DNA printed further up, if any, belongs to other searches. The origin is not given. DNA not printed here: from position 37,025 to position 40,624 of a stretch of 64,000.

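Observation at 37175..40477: Eukaryotic homolog of bacterial protein acetyltransferase Pat (acyl-CoA-synthetase-like domain lacking catalytic His + C-terminal GNAT)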

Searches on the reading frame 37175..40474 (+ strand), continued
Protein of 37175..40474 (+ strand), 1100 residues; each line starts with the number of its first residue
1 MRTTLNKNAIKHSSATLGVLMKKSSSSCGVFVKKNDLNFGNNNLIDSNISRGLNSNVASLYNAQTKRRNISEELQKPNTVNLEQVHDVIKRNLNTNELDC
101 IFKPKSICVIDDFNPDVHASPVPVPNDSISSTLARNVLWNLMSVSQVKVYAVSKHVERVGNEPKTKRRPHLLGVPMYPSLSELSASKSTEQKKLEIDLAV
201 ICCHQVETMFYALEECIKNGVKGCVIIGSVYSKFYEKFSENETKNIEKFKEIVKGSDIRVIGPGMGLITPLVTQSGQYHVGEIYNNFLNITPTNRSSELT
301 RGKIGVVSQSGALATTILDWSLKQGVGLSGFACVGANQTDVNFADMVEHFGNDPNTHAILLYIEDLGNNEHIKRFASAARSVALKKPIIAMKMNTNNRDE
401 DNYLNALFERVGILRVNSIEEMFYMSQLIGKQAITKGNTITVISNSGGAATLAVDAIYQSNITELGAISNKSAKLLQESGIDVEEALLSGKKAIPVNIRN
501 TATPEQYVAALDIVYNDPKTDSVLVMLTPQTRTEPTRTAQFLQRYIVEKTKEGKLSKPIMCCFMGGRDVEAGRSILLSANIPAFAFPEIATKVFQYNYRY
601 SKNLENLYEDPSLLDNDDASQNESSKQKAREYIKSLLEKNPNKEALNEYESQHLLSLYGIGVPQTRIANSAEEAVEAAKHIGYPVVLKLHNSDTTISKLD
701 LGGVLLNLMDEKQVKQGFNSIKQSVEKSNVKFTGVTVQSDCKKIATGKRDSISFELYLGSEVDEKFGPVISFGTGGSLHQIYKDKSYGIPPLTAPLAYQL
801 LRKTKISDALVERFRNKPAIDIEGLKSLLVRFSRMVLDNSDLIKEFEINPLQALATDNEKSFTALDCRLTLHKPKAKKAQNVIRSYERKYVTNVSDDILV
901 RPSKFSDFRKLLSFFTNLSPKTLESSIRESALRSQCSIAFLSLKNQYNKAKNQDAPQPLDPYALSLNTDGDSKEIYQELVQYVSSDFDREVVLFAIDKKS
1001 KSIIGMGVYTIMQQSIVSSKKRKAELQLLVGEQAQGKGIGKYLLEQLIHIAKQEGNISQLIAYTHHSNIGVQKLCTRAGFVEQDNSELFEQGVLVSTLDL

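Call 71: fold_search(model_id=the predicted structure, library=pdb)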
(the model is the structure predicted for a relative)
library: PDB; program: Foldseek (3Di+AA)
matches with E <= 10: 1475; with E <= 0.001: 513
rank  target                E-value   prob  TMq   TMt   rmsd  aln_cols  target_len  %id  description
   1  9it0_A                1.3e-62  1.00  0.64  0.78   6.3      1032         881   24  Liganded-state E.coli PatZ (released 2025-06-04)
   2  9isq_A                2.2e-60  1.00  0.66  0.81   5.9      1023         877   24  Apo-state E.coli PatZ (released 2025-06-04)
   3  7cm9_D                3.3e-40  1.00  0.52  0.80   5.8       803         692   21  DMSP lyase DddX (released 2021-05-19)
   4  7cm9_A                4.1e-39  1.00  0.51  0.78   5.9       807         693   20  DMSP lyase DddX (released 2021-05-19)
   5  8wzu_A                7.8e-39  1.00  0.49  0.84   4.7       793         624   22  4-hydroxybutyryl-CoA Synthetase (ADP-forming) from Nitrosopumilus maritimus. (released 2024-06-12)
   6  8wzu_B                1.2e-38  1.00  0.49  0.83   4.8       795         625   21  4-hydroxybutyryl-CoA Synthetase (ADP-forming) from Nitrosopumilus maritimus. (released 2024-06-12)
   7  4yaj_C                5.5e-31  1.00  0.35  0.79   4.4       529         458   23  Ca. Korarchaeum cryptofilum dinucleotide forming Acetyl-coenzyme A synthetase 1 (apo form) (released 2016-01-27)
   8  4xz3_C                2.3e-30  1.00  0.35  0.79   4.7       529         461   22  Ca. Korarchaeum cryptofilum dinucleotide forming Acetyl-coenzyme A synthetase 1 (Se-Met derivative) in complex with co (released 2016-01-27)
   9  4xyl_A                6.5e-30  1.00  0.35  0.78   4.8       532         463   22  Ca. Korarchaeum cryptofilum ACD1 in complex with coenzyme A (released 2016-01-27)
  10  2csu_A                1.2e-29  1.00  0.34  0.79   4.9       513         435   26  Crystal structure of PH0766 from Pyrococcus horikoshii OT3 (released 2006-08-01)
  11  4xym_A                1.4e-29  1.00  0.36  0.80   4.2       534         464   22  Ca. Korarchaeum cryptofilum dinucleotide forming Acetyl-coenzyme A synthetase 1 in complex with coenzyme A, Ca-AMPCP a (released 2016-01-27)
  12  4ybz_C                1.9e-29  1.00  0.35  0.79   4.3       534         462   22  Ca. Korarchaeum cryptofilum dinucleotide forming Acetyl-coenzyme A synthetase 1 in complex with ADP and with phosphory (released 2016-01-27)
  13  4xym_C                4.0e-29  1.00  0.36  0.80   4.4       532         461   22  Ca. Korarchaeum cryptofilum dinucleotide forming Acetyl-coenzyme A synthetase 1 in complex with coenzyme A, Ca-AMPCP a (released 2016-01-27)
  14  2csu_B                4.1e-28  1.00  0.35  0.81   4.5       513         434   26  Crystal structure of PH0766 from Pyrococcus horikoshii OT3 (released 2006-08-01)
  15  9y43_B                1.4e-25  1.00  0.36  0.55   4.3       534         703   20  3-hydroxypropionyl-CoA Synthetase (ADP-forming) from Nitrosopumilus maritimus. (released 2025-10-01)
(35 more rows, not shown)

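Call 72: find_homologous_proteins(query=P0139, max_evalue=1e-20)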
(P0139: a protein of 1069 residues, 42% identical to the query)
Query P0139 (1069 aa): 6200 proteins with E <= 1e-20 among 8000 candidates; the best 120 are listed.
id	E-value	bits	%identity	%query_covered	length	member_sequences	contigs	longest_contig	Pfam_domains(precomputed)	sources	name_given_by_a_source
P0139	0.0e+0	2406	100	100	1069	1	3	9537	PF02629.26,PF13420.14,PF13607.12,PF13549.12,PF13380.13,PF13302.14,PF00583.32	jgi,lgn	jgi:acetyltransferase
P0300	0.0e+0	1342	59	93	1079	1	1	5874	PF02629.26,PF08442.16,PF13420.14,PF13607.12,PF13549.12,PF13380.13,PF13302.14,PF00583.32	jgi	jgi:acetyltransferase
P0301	0.0e+0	1172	53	95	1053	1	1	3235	PF02629.26,PF13607.12,PF13549.12,PF13380.13,PF13302.14,PF00583.32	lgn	-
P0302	6.9e-236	804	44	89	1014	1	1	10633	PF02629.26,PF13607.12,PF13549.12,PF13380.13,PF19045.5,PF00583.32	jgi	jgi:acetyltransferase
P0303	4.9e-231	788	43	90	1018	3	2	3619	PF02629.26,PF13607.12,PF13549.12,PF13380.13,PF13508.14,PF19045.5,PF00583.32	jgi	jgi:acetyltransferase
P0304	5.6e-214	731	41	91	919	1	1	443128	PF02629.26,PF13420.14,PF13607.12,PF13549.12,PF13380.13,PF13302.14,PF19045.5,PF00583.32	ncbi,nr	ncbi:MAG: bifunctional acetate--CoA ligase family protein/GNAT family N-acetyltransferase [Calothrix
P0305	2.0e-213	729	42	89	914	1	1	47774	PF00549.25,PF02629.26,PF13420.14,PF13607.12,PF13549.12,PF13380.13,PF13302.14,PF19045.5,PF00583.32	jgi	jgi:acetyltransferase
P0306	2.3e-213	729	41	91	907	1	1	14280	PF02629.26,PF13607.12,PF13549.12,PF13380.13,PF13302.14,PF13508.14,PF19045.5,PF00583.32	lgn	-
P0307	1.3e-211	723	42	90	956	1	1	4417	PF02629.26,PF08442.16,PF13420.14,PF13607.12,PF13549.12,PF13380.13,PF13302.14,PF13508.14,PF19045.5,PF00583.32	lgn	-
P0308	5.6e-211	721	41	90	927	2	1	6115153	PF00549.25,PF02629.26,PF08442.16,PF13420.14,PF13607.12,PF13549.12,PF13380.13,PF13302.14,PF13508.14,PF19045.5,PF00583.32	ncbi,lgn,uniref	ncbi:acetate--CoA ligase alpha subunit [Anabaena azotica]|uniref:acetate--CoA ligase alpha subunit n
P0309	7.4e-211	721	41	91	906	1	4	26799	PF02629.26,PF13607.12,PF13549.12,PF13380.13,PF13302.14,PF13508.14,PF19045.5,PF00583.32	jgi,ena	-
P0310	9.5e-211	720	40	91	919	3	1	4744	PF02629.26,PF13607.12,PF13549.12,PF13380.13,PF13302.14,PF19045.5,PF00583.32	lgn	-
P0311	1.1e-210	720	41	91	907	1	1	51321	PF02629.26,PF13607.12,PF13549.12,PF13380.13,PF13302.14,PF13508.14,PF19045.5,PF00583.32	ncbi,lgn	ncbi:MAG: bifunctional acetate--CoA ligase family protein/GNAT family N-acetyltransferase [Chlorofle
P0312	2.7e-210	719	39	90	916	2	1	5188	PF02629.26,PF13420.14,PF13607.12,PF13549.12,PF13380.13,PF13302.14,PF19045.5,PF00583.32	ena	-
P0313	6.9e-210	718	41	91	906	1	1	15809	PF02629.26,PF13607.12,PF13549.12,PF13380.13,PF13302.14,PF13508.14,PF19045.5,PF00583.32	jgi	jgi:acetyltransferase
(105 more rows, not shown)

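Call 74: find_encoding_contigs(protein=P0302, flank=8000, max_places=2)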
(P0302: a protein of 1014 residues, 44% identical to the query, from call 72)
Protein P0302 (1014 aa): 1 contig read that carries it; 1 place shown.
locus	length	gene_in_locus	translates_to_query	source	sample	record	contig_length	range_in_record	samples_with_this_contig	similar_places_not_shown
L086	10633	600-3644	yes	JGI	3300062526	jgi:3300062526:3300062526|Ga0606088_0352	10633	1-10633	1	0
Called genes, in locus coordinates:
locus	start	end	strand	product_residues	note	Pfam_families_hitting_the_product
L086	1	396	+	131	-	?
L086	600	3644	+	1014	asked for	PF02629:CoA_binding, PF13380:CoA_binding_2, PF13607:Succ_CoA_lig, PF19045:Ligase_CoA_2, PF13549:ATP-grasp_5, PF00583:Acetyltransf_1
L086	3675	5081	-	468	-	PF00617:RasGEF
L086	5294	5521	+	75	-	-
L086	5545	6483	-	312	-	-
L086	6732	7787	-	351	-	PF00122:E1-E2_ATPase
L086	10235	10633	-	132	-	?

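Call 75: find_encoding_contigs(protein=P0300, flank=8000, max_places=2)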
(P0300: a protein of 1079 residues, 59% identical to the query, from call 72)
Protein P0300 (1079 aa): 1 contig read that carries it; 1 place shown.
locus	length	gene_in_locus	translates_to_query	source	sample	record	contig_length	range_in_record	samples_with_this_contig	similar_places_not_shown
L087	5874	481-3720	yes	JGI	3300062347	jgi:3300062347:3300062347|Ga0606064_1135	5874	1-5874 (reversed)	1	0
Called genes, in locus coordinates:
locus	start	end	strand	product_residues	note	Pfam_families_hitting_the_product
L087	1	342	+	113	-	?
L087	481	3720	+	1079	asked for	PF02629:CoA_binding, PF13380:CoA_binding_2, PF13607:Succ_CoA_lig, PF08442:ATP-grasp_2 (faint), PF13549:ATP-grasp_5, PF13302:Acetyltransf_3, PF00583:Acetyltransf_1, PF13420:Acetyltransf_4 (weak)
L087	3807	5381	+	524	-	PF02581:TMP-TENI, PF01256:Carb_kinase, PF02110:HK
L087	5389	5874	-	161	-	?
